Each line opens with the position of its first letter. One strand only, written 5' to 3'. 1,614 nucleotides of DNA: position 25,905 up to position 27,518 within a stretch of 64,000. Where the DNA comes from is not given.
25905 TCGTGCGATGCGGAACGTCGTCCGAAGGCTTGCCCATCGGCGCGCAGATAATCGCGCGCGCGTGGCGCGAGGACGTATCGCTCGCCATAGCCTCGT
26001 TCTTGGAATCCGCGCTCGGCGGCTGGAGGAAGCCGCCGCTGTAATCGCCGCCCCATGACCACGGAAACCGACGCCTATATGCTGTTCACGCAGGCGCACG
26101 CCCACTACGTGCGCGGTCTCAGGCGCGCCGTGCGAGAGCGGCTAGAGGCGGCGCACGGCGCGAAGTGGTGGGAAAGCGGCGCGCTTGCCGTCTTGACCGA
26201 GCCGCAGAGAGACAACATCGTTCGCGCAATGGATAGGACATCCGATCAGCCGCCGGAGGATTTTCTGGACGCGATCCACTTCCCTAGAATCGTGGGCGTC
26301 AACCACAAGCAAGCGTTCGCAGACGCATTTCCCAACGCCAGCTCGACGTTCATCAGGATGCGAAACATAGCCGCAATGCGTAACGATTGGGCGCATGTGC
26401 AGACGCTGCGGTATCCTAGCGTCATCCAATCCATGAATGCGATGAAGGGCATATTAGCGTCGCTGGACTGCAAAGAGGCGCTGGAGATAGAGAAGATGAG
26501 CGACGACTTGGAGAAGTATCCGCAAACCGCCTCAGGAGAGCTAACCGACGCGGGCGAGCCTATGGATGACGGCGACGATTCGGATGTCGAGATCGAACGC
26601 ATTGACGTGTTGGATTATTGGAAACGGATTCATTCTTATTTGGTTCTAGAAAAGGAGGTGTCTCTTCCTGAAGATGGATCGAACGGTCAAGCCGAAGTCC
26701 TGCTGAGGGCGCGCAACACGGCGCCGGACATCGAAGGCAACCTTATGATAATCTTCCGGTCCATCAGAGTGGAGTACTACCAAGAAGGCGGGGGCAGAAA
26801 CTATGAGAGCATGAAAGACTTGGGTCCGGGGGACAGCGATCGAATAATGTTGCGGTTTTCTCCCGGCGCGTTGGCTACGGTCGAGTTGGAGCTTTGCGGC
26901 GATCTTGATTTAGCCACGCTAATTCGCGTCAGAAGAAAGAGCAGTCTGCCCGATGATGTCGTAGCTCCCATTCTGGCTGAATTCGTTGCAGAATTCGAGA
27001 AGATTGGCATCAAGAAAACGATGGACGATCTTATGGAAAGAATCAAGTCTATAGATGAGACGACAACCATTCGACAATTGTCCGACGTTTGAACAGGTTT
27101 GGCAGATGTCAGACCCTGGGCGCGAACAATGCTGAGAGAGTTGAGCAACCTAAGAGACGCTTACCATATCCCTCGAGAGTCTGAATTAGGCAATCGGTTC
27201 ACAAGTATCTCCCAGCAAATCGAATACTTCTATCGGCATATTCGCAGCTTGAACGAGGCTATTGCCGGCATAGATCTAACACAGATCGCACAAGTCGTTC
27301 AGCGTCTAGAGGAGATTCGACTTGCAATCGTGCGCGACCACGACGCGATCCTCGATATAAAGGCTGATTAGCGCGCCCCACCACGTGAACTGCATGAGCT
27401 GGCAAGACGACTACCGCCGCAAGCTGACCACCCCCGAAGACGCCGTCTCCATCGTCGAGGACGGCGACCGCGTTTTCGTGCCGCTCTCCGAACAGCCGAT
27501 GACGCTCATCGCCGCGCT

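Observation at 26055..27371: Compositionally foreign two-gene cassette: Swt1-like HEPN protein plus a small helical ORF, between an amidase and a CoA-transferase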

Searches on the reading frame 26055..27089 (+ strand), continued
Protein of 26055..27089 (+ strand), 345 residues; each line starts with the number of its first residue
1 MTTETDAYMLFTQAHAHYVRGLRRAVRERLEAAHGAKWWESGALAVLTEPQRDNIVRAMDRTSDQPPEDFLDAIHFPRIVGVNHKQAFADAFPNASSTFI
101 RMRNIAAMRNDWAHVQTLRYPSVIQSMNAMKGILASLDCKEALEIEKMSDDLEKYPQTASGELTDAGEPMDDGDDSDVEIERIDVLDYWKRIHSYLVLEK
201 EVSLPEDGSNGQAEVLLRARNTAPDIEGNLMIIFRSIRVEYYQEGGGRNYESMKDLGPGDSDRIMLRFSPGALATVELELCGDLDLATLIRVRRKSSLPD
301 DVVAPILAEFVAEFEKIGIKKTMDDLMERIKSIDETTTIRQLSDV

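Call 36: search_solved_structures(query=A1, max_evalue=10, show_alignments=2)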
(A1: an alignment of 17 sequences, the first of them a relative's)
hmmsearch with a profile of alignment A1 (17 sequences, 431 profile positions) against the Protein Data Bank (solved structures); distinct sequences matched with E-value up to 10: 7.
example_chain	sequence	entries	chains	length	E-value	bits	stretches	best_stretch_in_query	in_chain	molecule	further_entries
4dnd_A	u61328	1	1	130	0.13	14.5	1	336-430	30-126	Syntaxin-10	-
8a3k_UNK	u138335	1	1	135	0.25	13.6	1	301-421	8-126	sc-apCC-4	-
5aqf_B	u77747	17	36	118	0.59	12.4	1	325-401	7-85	BAG FAMILY MOLECULAR CHAPERONE REGULATOR 1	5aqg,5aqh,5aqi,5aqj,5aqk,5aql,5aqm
1hx1_B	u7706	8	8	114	0.6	12.3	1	325-401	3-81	BAG family molecular chaperone regulator 1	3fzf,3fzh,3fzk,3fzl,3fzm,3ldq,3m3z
4gec_A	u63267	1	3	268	1.9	10.6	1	19-72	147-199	2-succinyl-6-hydroxy-2,4-cyclohexadiene-1-carboxylate synthase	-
4myd_A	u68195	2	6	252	2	10.6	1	20-72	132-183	2-succinyl-6-hydroxy-2,4-cyclohexadiene-1-carboxylate synthase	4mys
4mxd_A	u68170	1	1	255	2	10.6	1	20-72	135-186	2-succinyl-6-hydroxy-2,4-cyclohexadiene-1-carboxylate synthase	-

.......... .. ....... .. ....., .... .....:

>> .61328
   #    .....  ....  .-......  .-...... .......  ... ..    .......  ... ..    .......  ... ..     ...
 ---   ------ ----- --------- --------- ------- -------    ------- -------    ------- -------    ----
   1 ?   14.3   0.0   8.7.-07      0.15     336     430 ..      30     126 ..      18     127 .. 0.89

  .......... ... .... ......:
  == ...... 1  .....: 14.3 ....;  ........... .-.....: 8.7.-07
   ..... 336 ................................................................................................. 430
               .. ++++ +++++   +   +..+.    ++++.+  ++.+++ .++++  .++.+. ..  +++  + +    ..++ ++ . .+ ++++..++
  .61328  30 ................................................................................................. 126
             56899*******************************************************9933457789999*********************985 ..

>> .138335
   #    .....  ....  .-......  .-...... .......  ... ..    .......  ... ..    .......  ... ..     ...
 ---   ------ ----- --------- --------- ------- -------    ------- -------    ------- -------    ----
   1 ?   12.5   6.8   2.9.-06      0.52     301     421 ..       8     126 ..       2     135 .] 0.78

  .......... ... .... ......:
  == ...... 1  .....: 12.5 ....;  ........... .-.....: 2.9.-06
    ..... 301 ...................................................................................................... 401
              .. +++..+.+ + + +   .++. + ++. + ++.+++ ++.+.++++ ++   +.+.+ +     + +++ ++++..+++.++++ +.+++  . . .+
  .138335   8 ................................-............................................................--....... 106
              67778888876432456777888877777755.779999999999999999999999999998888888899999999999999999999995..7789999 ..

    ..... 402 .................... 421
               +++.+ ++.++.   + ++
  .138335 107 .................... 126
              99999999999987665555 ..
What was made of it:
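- Tried and rejected: Only chance-level coiled-coil matches, E at least 0.13 (call 36).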

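Call 38: fold_search(model_id=the predicted structure, library=pdb)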
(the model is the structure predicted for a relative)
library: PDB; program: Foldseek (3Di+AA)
matches with E <= 10: 874; with E <= 0.001: 1
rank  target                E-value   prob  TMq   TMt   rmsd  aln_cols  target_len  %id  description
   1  2wb7_A                1.6e-04  1.00  0.16  0.14  18.6       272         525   13  pT26-6p (released 2009-03-03)
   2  7bdk_B                3.2e-03  0.91  0.16  0.06  18.6       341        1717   13  Human Brr2 Helicase Region in complex with C-tail deleted Jab1 and ADP (released 2021-06-09)
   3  3isy                  6.4e-03  1.00  0.15  0.42   6.3       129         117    8  Crystal structure of an intracellular proteinase inhibitor (ipi, bsu11130) from bacillus subtilis at 2.61 A resolution (released 2009-09-15)
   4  5vhv_A                6.4e-03  0.66  0.13  0.15  18.0       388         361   11  Pseudomonas fluorescens alkylpurine DNA glycosylase AlkC bound to DNA containing an oxocarbenium-intermediate analog (released 2017-10-25)
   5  5m52_A                9.2e-03  0.82  0.16  0.06  18.3       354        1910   11  Crystal structure of yeast Brr2 full-lenght in complex with Prp8 Jab1 domain (released 2016-12-07)
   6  1l9m_B                1.6e-02  0.99  0.16  0.11  14.4       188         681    8  Three-dimensional structure of the human transglutaminase 3 enzyme: binding of calcium ions change structure for activ (released 2002-05-29)
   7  8oxv_A                1.7e-02  0.99  0.16  0.11  14.4       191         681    9  Transglutaminase 3 zymogen in complex with DH patient-derived Fab DH63-B02 (released 2023-10-18)
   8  8oxw_A                2.1e-02  0.98  0.16  0.11  14.9       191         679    8  Transglutaminase 3 in complex with DH patient-derived Fab DH63-B02 (released 2023-10-18)
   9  3hib                  2.3e-02  0.69  0.16  0.21  18.7       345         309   12  Crystal structure of the second Sec63 domain of yeast Brr2 (released 2009-06-16)
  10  9r64_I                2.7e-02  0.66  0.15  0.10  36.3       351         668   10  CPS secretion pathway Wza-Wzc_C1 (Conf 0) (released 2026-03-04)
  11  9nem_E                2.8e-02  0.93  0.15  0.31   7.2       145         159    9  Structure of Unc119-Farnesylated peptide complex (released 2025-09-03)
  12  1l9n_A                3.1e-02  1.00  0.16  0.11   6.3       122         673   11  Three-dimensional structure of the human transglutaminase 3 enzyme: binding of calcium ions change structure for activ (released 2002-05-29)
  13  2lha_MODEL_1_A        3.2e-02  0.95  0.14  0.33  12.9       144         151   13  Solution structure of C2B with IP6 (released 2012-05-02)
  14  5y1x                  3.2e-02  0.20  0.12  0.07  20.6       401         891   11  Crystal structure of Plasmodium falciparum aminopeptidase N in complex with actinonin (released 2018-08-01)
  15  3abz_B                3.3e-02  0.90  0.11  0.07  10.0       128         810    9  Crystal structure of Se-Met labeled Beta-glucosidase from Kluyveromyces marxianus (released 2010-08-11)
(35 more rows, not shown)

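Call 59: search_protein_families(library=pfam, proteins=[L012:6094-6840:+, L012:6849-7937:+, L015:5972-6754:+, L015:9259-10584:+, L018:6987-7742:+, L018:9354-10607:-, L019:7342-8001:+, L019:9364-10728:+, L020:7597-7968:+, L020:9409-10968:-], max_evalue=0.001)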
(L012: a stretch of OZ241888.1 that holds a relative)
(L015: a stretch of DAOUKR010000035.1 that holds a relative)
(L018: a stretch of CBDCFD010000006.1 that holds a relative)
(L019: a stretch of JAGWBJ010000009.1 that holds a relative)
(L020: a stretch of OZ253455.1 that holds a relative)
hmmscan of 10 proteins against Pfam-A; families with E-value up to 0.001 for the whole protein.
L012:6094-6840:+ (249 aa): 3 families
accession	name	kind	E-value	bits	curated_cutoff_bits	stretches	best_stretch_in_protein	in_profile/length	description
PF13561.12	adh_short_C2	-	7.3e-45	153.8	27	1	18-243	7-235/236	Enoyl-(Acyl carrier protein) reductase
PF00106.31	adh_short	-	1.6e-44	152.2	26.6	1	8-199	1-191/195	short chain dehydrogenase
PF08659.16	KR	-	1.1e-07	32.4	22.6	1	11-126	4-119/180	KR domain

L012:6849-7937:+ (363 aa): 1 family
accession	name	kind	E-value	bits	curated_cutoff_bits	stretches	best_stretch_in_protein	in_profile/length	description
PF00144.29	Beta-lactamase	-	1.7e-56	192.2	27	1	27-345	17-312/329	Beta-lactamase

L015:5972-6754:+ (261 aa): 6 families
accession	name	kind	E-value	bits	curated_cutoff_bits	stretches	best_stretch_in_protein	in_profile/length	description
PF01738.24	DLH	-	2e-40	139.2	21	1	46-259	4-217/217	Dienelactone hydrolase family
PF08840.17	BAAT_C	-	5.3e-11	43.4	20.9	1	119-162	8-51/210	BAAT / Acyl-CoA thioester hydrolase C terminal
PF00326.27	Peptidase_S9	-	1.3e-09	38.3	22.6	1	180-259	136-210/213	Prolyl oligopeptidase family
PF12740.14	PETase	-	3.9e-06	26.9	28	1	57-177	54-169/263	PET hydrolase-like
PF00561.26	Abhydrolase_1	-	3.3e-05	24.1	25.8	0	59-156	2-92/245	alpha/beta hydrolase fold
PF07224.18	Chlorophyllase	-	0.00055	19.3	26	1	49-151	35-134/301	Chlorophyllase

L015:9259-10584:+ (442 aa): 1 family
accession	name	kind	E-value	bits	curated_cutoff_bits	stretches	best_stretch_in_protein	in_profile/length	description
PF02515.22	CoA_transf_3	-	2.7e-109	366.1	23.3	1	38-418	1-366/366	CoA-transferase family III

L018:6987-7742:+ (252 aa): 1 family
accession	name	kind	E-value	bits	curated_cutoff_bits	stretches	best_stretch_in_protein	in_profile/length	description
PF01996.21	F420_ligase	-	1.3e-67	227.9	25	1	13-228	4-218/218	F420-0:Gamma-glutamyl ligase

L018:9354-10607:- (418 aa): 4 families
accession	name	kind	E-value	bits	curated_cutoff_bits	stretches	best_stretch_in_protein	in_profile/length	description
PF00817.25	IMS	-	1.6e-48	164.8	23.2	1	67-213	2-148/148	impB/mucB/samB family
PF11799.13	IMS_C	-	8.8e-28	97.3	20.7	1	300-404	2-104/109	impB/mucB/samB family C-terminal domain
PF11798.14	IMS_HHH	-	2.8e-07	30.8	24.4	1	227-253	3-29/32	IMS family HHH motif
PF21999.2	IMS_HHH_1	-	2.7e-05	25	27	1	240-282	3-45/53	DNA polymerase-iota, thumb domain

L019:7342-8001:+ (220 aa): 0 families

L019:9364-10728:+ (455 aa): 4 families
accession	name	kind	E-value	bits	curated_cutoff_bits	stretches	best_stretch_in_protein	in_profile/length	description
PF03749.19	SfsA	-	1e-46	158.6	22.8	1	81-216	2-137/138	Sugar fermentation stimulation protein RE domain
PF17746.7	SfsA_N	-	8.9e-19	67.8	25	1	12-74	1-60/63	SfsA N-terminal OB domain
PF00730.31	HhH-GPD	-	4.9e-08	33.7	26.2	1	261-404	2-107/108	HhH-GPD superfamily base excision DNA repair protein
PF00633.29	HHH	-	0.00017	21.7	24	1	341-363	8-30/30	Helix-hairpin-helix motif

L020:7597-7968:+ (124 aa): 1 family
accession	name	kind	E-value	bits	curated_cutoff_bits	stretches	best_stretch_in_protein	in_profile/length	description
PF02627.25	CMD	-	6e-11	42.6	23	1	33-116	1-82/84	Carboxymuconolactone decarboxylase family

L020:9409-10968:- (520 aa): 1 family
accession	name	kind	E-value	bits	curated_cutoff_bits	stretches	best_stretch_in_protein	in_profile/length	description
PF05762.20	VWA_CoxE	-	7.3e-66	222.2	26.4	1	237-448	8-221/222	VWA domain containing CoxE-like protein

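Call 60: search_protein_families(library=pfam, proteins=[L004:9329-9682:+, L007:9302-9646:+, L003:6928-7794:+, L005:7300-7986:+, L005:5829-7103:+, L010:7293-7796:-, L008:6968-7417:-], max_evalue=0.01)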
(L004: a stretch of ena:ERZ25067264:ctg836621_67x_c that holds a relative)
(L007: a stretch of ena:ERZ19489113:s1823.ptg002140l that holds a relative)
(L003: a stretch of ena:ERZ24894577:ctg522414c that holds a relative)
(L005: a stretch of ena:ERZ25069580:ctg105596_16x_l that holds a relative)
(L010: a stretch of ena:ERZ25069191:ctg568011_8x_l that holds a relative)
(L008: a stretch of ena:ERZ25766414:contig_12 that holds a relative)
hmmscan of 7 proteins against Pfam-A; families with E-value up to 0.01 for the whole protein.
L004:9329-9682:+ (118 aa): 0 families

L007:9302-9646:+ (115 aa): 0 families

L003:6928-7794:+ (289 aa): 1 family
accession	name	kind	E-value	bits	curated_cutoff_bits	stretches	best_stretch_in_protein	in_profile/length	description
PF18863.6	AbiJ_NTD4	-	8.8e-07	29.9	34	1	13-162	2-150/152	AbiJ N-terminal domain 4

L005:7300-7986:+ (229 aa): 0 families

L005:5829-7103:+ (425 aa): 0 families

L010:7293-7796:- (168 aa): 0 families

L008:6968-7417:- (150 aa): 0 families

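Call 61: find_encoding_contigs(protein=window:26055-27089:+, flank=3000, max_places=10)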
Protein window:26055-27089:+ (345 aa): no gene with exactly this product is on record in the collection.

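Call 62: list_cluster_members(proteins=[window:26055-27089:+, P0001, window:27099-27368:+])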
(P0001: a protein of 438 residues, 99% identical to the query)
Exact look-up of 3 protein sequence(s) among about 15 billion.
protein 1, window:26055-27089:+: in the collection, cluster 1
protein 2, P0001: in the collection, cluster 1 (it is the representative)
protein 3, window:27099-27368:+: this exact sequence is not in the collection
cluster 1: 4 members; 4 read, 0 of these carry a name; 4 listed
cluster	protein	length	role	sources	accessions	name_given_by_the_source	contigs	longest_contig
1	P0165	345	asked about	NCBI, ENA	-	-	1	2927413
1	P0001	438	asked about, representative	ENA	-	-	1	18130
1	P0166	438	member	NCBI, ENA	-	-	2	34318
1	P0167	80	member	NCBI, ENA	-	-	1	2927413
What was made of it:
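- The truncated product is recorded on only one contig (call 62). The truncated product is recorded on only one contig (calls 61, 62). Annotators called an 80-aa product there (call 62).
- Tried and rejected: Nothing on record in the gene-position index (call 61), although the protein table lists it on one 2.93-Mb contig (call 62).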

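Call 64: find_encoding_contigs(protein=P0166, flank=4000, max_places=3)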
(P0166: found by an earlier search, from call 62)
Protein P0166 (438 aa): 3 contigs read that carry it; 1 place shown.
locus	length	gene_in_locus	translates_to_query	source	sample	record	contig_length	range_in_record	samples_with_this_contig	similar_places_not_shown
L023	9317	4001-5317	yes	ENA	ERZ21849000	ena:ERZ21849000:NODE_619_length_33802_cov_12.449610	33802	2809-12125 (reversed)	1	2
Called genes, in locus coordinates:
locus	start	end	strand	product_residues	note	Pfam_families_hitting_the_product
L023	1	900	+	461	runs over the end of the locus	PF01425:Amidase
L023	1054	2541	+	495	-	PF01425:Amidase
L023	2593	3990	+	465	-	PF01425:Amidase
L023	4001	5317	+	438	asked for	PF18731:HEPN_Swt1 (weak)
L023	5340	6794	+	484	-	PF13336:AcetylCoA_hyd_C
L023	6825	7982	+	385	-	PF02163:Peptidase_M50, PF00571:CBS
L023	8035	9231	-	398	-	PF02515:CoA_transf_3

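Call 68: search_protein_families(library=pfam, alignment_id=A3, max_evalue=0.0001)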
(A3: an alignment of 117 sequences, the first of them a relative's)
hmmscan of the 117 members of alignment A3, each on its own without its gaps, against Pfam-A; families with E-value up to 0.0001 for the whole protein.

A. member 1, P0001 (438 aa): 1 family
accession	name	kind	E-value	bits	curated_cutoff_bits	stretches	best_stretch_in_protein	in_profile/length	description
PF18731.6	HEPN_Swt1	-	2.3e-07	31.5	27.5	1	19-136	7-113/115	Swt1-like HEPN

B. families by the number of members that match (of 117 scanned): 5 families
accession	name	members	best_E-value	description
PF18731.6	HEPN_Swt1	34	3.1e-15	Swt1-like HEPN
PF01381.28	HTH_3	3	4.4e-09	Helix-turn-helix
PF13560.12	HTH_31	2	5.2e-06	Helix-turn-helix domain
PF12844.13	HTH_19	1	7.2e-06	Helix-turn-helix domain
PF01936.24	NYN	1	1e-05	NYN domain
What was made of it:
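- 26055..26513 (+): N-terminal all-helical HEPN domain (residues 1-153). 34 of 117 proteins that carry the C-terminal module hit PF18731, best E = 3e-15 (call 68).
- On HEPN superfamily, Swt1-like family (PF18731): 34 related proteins match, with E down to 3e-15 (call 68).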

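Call 69: search_dna_similar(query=P0001, collection=phages, mode=protein, max_evalue=0.001, max_rows=10)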
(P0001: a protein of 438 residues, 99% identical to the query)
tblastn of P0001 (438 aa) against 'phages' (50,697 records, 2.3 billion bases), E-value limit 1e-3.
No match.

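Call 70: search_dna_similar(query=P0001, collection=plasmids, mode=protein, max_evalue=0.001, max_rows=10)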
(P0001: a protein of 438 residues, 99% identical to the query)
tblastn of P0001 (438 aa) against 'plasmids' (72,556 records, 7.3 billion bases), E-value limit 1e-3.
No match.
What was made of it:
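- No relatives were found in 50,697 phage records or 72,556 plasmid records (calls 69, 70).
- Tried and rejected: No matches (calls 69, 70).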

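Call 80: fold_search(model_id=the predicted structure, library=viral)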
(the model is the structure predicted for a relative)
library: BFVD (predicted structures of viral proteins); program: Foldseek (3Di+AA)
matches with E <= 10: 633; with E <= 0.001: 0
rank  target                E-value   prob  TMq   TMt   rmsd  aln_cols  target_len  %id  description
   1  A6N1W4                7.1e-03  1.00  0.19  0.43   4.9       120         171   12  Uncharacterized protein [Microbacterium phage Min1]
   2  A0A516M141            1.2e-02  1.00  0.15  0.20   6.0       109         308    6  (no name in the UniProt tables at hand)
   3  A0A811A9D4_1          1.3e-02  0.33  0.12  0.06  27.5       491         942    9  (no name in the UniProt tables at hand)
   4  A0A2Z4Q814            1.5e-02  0.96  0.14  0.31  18.9       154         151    9  (no name in the UniProt tables at hand)
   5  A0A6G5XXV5            1.9e-02  0.84  0.13  0.06  19.1       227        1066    8  (no name in the UniProt tables at hand)
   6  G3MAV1                3.2e-02  0.87  0.11  0.28  17.2       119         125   13  Gp571 [Bacillus phage G]
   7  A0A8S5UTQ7            3.5e-02  0.99  0.14  0.43  12.1       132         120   11  Outer membrane protein assembly factor [Myoviridae sp. ctYA416]
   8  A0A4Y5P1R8            4.1e-02  0.72  0.15  0.08  31.4       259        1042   10  Putative EPS-depolymerase [Pantoea phage vB_PagS_AAS21]
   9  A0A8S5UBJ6            4.2e-02  0.90  0.12  0.27   8.9       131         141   14  Uncharacterized protein [Caudovirales sp. ctcT39]
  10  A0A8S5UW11            4.2e-02  0.30  0.11  0.06  28.8       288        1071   10  Uncharacterized protein [Siphoviridae sp. ctgaU3]
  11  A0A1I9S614            5.1e-02  0.97  0.15  0.24   6.8       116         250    9  (no name in the UniProt tables at hand)
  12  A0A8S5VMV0            6.4e-02  0.99  0.16  0.40   4.8       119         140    7  (no name in the UniProt tables at hand)
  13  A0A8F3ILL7            6.4e-02  0.99  0.17  0.41  23.6       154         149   14  (no name in the UniProt tables at hand)
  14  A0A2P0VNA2            6.4e-02  0.66  0.15  0.09  17.9       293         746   13  Uncharacterized protein [Tetraselmis virus 1]
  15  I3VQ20                8.1e-02  0.84  0.13  0.16  13.9       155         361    8  B39.5 [miniopterid betaherpesvirus 1]
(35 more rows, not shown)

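Call 84: search_protein_families(library=padloc, alignment_id=A1, max_evalue=0.01)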
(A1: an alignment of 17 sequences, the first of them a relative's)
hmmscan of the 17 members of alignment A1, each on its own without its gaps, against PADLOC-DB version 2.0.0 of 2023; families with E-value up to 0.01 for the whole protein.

A. member 1, P0001 (438 aa): 0 families

B. families by the number of members that match (of 17 scanned): 4 families
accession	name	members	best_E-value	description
PDLC04592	PDC-M34B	11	5.3e-06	-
PDLC04591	PDC-M34B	4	4.4e-06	-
PDLC04590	PDC-M34B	2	0.0033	-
PDLC03862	LmuB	1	0.0022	-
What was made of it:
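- The HEPN part matches the PADLOC candidate model PDC-M34B in 11 of 17 members (call 84).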

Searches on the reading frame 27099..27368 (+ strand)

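Call 4: search_protein_families(library=pfam, proteins=[window:27099-27368:+], max_evalue=1)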
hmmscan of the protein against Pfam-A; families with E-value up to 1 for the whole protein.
window:27099-27368:+ (90 aa): 4 families
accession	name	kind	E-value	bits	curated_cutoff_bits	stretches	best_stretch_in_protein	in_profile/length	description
PF08730.15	Rad33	-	0.057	13.8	21.7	1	12-87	31-101/165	Rad33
PF22470.1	Histone_HNS_N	-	0.057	13.8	24.5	1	46-74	9-37/79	H-NS histone-like proteins, N-terminal domain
PF11173.13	DUF2960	-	0.083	13.8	27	1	34-73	9-51/79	Protein of unknown function (DUF2960)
PF12041.13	DELLA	-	0.15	12.4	23.8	0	62-77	15-30/69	Transcriptional regulator DELLA protein N terminal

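Call 5: search_protein_families(library=padloc, proteins=[window:27099-27368:+], max_evalue=1)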
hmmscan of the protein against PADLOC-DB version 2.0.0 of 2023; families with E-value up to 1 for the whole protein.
window:27099-27368:+ (90 aa): 0 families

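Call 6: search_protein_families(library=ncbifam, proteins=[window:27099-27368:+], max_evalue=1)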
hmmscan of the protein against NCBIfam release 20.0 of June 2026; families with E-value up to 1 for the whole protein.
window:27099-27368:+ (90 aa): 0 families

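Call 7: search_protein_families(library=phrogs, proteins=[window:27099-27368:+], max_evalue=1)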
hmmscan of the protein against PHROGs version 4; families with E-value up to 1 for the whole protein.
window:27099-27368:+ (90 aa): 2 families
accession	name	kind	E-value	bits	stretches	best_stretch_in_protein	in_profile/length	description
phrog_32976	-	unknown function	0.0024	19.3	1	36-77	58-99/105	-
phrog_24774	-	unknown function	0.016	16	1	29-81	79-130/258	-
